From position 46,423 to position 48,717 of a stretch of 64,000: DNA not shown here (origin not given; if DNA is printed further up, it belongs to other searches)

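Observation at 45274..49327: Operon: MBL hydrolase, cNMP-binding patatin phospholipase, PAS protein, MBL hydrolase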

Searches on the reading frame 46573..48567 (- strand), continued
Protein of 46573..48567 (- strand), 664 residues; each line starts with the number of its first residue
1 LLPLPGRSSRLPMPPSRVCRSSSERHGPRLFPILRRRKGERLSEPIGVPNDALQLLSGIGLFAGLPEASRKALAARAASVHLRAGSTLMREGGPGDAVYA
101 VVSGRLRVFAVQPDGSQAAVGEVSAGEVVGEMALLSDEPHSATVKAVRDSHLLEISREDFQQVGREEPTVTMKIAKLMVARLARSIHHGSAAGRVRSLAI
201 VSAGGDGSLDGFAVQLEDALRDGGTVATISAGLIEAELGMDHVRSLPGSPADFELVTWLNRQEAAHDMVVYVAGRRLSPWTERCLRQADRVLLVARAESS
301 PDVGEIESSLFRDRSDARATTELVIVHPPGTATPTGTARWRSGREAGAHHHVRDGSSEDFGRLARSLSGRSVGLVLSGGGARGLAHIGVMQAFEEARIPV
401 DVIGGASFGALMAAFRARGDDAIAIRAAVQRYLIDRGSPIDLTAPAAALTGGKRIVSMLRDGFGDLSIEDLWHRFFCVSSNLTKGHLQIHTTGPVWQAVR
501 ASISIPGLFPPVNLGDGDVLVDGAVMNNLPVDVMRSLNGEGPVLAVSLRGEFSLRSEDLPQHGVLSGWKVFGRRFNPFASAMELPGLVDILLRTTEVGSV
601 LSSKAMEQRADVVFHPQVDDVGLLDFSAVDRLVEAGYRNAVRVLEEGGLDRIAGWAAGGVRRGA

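Call 33: search_protein_families(library=pfam, proteins=[L113:8603-10912:+, L158:1048-1899:-, L158:1983-2882:+, L003:9965-10744:+, L003:10798-12189:-, L008:1690-2526:+], max_evalue=0.01)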
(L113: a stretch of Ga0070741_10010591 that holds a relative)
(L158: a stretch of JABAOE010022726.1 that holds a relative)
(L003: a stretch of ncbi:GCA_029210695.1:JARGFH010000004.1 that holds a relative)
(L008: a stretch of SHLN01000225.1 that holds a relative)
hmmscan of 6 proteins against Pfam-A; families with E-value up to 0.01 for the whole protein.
L113:8603-10912:+ (770 aa): 4 families
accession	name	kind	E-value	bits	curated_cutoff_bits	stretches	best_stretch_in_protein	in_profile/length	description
PF00990.26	GGDEF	-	2.6e-30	105.8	23.8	1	617-764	4-155/161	Diguanylate cyclase, GGDEF domain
PF00027.35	cNMP_binding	-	7.6e-19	67.9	27.5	1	502-588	4-88/89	Cyclic nucleotide-binding domain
PF12706.13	Lactamase_B_2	-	9.1e-16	58.5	27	1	43-253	2-200/200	Beta-lactamase superfamily domain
PF00072.30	Response_reg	-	0.00038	21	30.2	1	318-428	1-110/111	Response regulator receiver domain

L158:1048-1899:- (284 aa): 3 families
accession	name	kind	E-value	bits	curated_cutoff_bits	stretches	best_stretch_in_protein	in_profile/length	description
PF12706.13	Lactamase_B_2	-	1.8e-23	83.7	27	1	57-250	1-200/200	Beta-lactamase superfamily domain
PF00753.33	Lactamase_B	-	9.4e-05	22.9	22.7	1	55-101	14-65/196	Metallo-beta-lactamase superfamily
PF04055.27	Radical_SAM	-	0.0077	16.9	29.5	0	176-265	75-165/166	Radical SAM superfamily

L158:1983-2882:+ (300 aa): 6 families
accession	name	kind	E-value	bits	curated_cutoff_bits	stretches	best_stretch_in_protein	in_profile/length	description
PF00069.31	Pkinase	-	2.2e-35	122.8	31.7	1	149-295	1-146/263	Protein kinase domain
PF07714.23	PK_Tyr_Ser-Thr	-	5.3e-24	85.4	23.1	1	151-295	3-150/258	Protein tyrosine and serine/threonine kinase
PF00027.35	cNMP_binding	-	8.5e-16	58.1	27.5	1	45-118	16-89/89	Cyclic nucleotide-binding domain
PF01636.29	APH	-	1.1e-05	25.7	23.2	0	173-265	21-109/239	Phosphotransferase enzyme family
PF03109.22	ABC1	-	0.00041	20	22.9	1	220-295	141-215/244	ABC1 atypical kinase-like domain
PF06293.20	Kdo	-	0.0022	17.9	21.3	1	158-291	19-166/207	Lipopolysaccharide kinase (Kdo/WaaP) family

L003:9965-10744:+ (259 aa): 4 families
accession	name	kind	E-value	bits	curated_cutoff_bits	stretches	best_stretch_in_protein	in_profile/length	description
PF12706.13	Lactamase_B_2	-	5.3e-21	75.6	27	1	51-223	32-198/200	Beta-lactamase superfamily domain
PF00753.33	Lactamase_B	-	0.00061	20.2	22.7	1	17-72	8-66/196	Metallo-beta-lactamase superfamily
PF13460.12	NAD_binding_10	-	0.0043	17.4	27.2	1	163-229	45-102/184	NAD(P)H-binding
PF04055.27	Radical_SAM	-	0.0061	17.2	29.5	1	150-240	75-165/166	Radical SAM superfamily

L003:10798-12189:- (463 aa): 4 families
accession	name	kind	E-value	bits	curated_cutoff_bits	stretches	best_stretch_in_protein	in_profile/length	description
PF02518.31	HATPase_c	-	5.4e-25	88.4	26.4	1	356-460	6-110/111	Histidine kinase-, DNA gyrase B-, and HSP90-like ATPase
PF00027.35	cNMP_binding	-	4.9e-21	74.9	27.5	1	32-115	3-88/89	Cyclic nucleotide-binding domain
PF14501.12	HATPase_c_5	-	0.00016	22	22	1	356-457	6-101/102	GHKL domain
PF00512.31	HisKA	-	0.00019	21.9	26.9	0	268-309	17-64/66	His Kinase A (phospho-acceptor) domain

L008:1690-2526:+ (279 aa): 1 family
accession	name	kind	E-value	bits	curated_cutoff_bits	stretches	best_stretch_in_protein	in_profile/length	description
PF12706.13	Lactamase_B_2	-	2.6e-17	63.5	27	1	46-240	3-198/200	Beta-lactamase superfamily domain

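Call 35: find_encoding_contigs(protein=P0060, flank=8000, max_places=2)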
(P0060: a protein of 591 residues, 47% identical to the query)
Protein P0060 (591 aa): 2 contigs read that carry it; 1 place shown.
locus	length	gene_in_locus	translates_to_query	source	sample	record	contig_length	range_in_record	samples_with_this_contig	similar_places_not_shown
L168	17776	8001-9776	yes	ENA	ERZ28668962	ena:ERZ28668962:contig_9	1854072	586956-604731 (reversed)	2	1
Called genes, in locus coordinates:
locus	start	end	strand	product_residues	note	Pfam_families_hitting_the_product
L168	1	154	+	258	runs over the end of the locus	PF00557:Peptidase_M24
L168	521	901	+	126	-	PF00416:Ribosomal_S13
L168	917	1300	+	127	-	PF00411:Ribosomal_S11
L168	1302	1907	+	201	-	PF00163:Ribosomal_S4, PF01479:S4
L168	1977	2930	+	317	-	PF01193:RNA_pol_L, PF01000:RNA_pol_A_bac, PF03118:RNA_pol_A_CTD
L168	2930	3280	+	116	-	PF01196:Ribosomal_L17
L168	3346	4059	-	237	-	PF13349:DUF4097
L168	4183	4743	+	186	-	PF04893:Yip1 (weak)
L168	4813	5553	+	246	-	PF01416:PseudoU_synth_1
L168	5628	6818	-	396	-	PF06772:LtrA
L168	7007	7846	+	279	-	PF12706:Lactamase_B_2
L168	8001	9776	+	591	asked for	PF00027:cNMP_binding, PF24179:NTE_Ploop, PF01734:Patatin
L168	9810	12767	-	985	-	PF00211:Guanylate_cyc, PF13191:AAA_16, PF13401:AAA_22 (weak), PF13432:TPR_16 (faint), PF00515:TPR_1 (faint), PF07719:TPR_2 (faint), PF13176:TPR_7 (faint), PF13424:TPR_12, +2 more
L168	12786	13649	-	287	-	PF00211:Guanylate_cyc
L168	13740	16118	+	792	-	-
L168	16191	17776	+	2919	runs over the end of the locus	-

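Call 36: find_encoding_contigs(protein=P0051, flank=8000, max_places=2)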
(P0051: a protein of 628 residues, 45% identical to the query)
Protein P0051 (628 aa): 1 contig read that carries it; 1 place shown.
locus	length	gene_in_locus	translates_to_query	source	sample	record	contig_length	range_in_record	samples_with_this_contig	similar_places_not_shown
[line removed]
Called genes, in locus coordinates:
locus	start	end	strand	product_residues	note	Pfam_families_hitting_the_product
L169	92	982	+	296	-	PF00941:FAD_binding_5, PF03450:CO_deh_flav_C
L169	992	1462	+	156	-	PF00111:Fer2 (weak), PF01799:Fer2_2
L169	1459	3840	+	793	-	PF01315:Ald_Xan_dh_C, PF02738:MoCoBD_1, PF20256:MoCoBD_2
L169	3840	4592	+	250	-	-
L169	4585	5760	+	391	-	PF00108:Thiolase_N, PF22691:Thiolase_C_1, PF02803:Thiolase_C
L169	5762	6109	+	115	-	PF01796:OB_ChsH2_C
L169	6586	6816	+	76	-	-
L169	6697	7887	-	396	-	PF06772:LtrA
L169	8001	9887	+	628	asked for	PF00027:cNMP_binding, PF24179:NTE_Ploop, PF01734:Patatin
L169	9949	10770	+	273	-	PF23023:Anti-Pycsar_Apyc1 (faint), PF12706:Lactamase_B_2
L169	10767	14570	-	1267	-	PF00211:Guanylate_cyc, PF13191:AAA_16, PF00515:TPR_1 (faint), PF07719:TPR_2 (faint), PF13374:TPR_10 (faint), PF13424:TPR_12, PF17874:TPR_MalT (weak)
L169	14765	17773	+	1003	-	?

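Call 49: search_protein_families(library=padloc, proteins=[window:46573-48444:-], max_evalue=0.01)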
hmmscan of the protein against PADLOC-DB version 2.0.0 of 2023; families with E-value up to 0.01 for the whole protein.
window:46573-48444:- (623 aa): 8 families
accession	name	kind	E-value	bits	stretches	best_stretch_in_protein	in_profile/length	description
PDLC02371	PycTIR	-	5.1e-18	63.4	1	30-162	31-159/288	-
PDLC00731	Effector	-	1.1e-16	58.7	1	30-159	34-160/306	TIR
PDLC00732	Effector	-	3.2e-11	40.7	1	29-143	29-139/301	TIR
PDLC00734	PycC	-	6.4e-10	36.7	1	25-147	22-145/374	Pycsar cyclase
PDLC00730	Effector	-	9.8e-07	26.3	1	34-158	54-175/299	TIR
PDLC00758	Effector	-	2.9e-06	24.8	1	333-490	9-189/331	Phospholipase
PDLC00757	Effector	-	0.00025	18.5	1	333-490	13-194/331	Phospholipase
PDLC00755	Effector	-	0.0069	13.5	0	333-391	14-77/311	Phospholipase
